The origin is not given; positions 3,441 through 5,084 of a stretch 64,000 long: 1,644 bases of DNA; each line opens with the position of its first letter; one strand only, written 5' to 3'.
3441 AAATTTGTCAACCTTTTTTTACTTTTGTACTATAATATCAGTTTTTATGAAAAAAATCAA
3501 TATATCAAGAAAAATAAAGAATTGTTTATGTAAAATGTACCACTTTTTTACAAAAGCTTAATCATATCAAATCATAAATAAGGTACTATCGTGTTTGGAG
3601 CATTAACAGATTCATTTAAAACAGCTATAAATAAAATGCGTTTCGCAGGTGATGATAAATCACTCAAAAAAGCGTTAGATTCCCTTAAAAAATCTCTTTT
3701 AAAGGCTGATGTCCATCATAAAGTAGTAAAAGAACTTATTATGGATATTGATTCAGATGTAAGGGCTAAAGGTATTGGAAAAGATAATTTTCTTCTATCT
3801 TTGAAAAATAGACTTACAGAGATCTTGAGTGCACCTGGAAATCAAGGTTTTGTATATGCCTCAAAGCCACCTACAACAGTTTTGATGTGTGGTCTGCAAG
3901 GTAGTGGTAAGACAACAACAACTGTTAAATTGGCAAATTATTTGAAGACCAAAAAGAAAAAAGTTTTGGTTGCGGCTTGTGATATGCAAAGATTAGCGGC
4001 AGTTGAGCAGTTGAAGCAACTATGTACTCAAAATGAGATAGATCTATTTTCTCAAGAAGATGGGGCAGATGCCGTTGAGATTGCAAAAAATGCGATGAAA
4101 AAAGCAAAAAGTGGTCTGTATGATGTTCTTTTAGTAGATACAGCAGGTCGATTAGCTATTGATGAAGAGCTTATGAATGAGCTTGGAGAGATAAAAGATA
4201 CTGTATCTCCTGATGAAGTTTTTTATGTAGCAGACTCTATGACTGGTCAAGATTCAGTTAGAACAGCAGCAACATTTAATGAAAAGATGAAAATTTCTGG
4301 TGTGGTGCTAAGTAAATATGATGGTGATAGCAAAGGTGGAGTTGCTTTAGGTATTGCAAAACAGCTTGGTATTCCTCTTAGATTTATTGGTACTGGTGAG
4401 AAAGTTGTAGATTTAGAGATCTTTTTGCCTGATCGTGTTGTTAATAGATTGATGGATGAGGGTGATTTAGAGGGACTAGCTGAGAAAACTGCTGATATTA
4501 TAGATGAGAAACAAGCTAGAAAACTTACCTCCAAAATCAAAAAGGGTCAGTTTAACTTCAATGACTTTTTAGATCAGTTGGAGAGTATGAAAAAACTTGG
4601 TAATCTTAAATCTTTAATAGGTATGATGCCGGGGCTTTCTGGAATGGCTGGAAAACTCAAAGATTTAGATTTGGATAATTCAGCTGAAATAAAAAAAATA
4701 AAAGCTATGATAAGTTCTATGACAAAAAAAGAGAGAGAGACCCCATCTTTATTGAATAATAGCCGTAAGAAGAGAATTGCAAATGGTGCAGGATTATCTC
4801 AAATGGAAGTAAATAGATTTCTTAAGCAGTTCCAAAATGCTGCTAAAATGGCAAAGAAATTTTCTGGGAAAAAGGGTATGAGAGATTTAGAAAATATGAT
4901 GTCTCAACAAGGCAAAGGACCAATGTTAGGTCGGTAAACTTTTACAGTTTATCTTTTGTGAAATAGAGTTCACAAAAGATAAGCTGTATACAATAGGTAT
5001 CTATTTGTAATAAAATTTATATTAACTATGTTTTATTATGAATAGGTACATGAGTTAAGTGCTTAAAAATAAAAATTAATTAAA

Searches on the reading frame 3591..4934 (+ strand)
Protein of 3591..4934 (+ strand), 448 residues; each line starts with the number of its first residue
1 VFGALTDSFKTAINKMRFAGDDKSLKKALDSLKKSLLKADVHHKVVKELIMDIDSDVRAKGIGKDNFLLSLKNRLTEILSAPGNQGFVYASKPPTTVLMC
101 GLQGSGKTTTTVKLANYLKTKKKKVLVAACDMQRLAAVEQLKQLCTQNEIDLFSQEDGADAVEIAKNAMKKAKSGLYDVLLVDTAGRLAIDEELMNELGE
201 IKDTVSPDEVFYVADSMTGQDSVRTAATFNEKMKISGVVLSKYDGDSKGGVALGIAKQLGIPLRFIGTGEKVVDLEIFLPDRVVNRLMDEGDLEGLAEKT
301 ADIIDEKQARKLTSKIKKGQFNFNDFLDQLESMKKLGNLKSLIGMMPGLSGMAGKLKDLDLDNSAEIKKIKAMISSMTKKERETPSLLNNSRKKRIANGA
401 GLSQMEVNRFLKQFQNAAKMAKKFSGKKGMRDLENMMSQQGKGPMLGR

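Call 81: search_protein_families(library=pfam, proteins=[window:3591-4934:+], max_evalue=0.00001)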
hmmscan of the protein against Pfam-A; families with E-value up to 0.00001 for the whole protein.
window:3591-4934:+ (448 aa): 5 families
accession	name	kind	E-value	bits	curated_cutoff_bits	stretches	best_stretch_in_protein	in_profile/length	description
PF00448.28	SRP54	-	1.6e-71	240.5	22.7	1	95-288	2-195/196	SRP54-type protein, GTPase domain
PF02978.25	SRP_SPB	-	4.9e-31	107.4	27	1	320-420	1-90/91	Signal peptide binding domain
PF01656.29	CbiA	-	1.2e-10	41.9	25.4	1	104-262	9-102/125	CobQ/CobB/MinD/ParA nucleotide binding domain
PF02881.24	SRP54_N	-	8.4e-07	29.6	22.4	1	5-62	1-61/75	SRP54-type protein, helical bundle domain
PF13614.12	AAA_31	-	1.1e-06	29.1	27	0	104-137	12-45/177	AAA domain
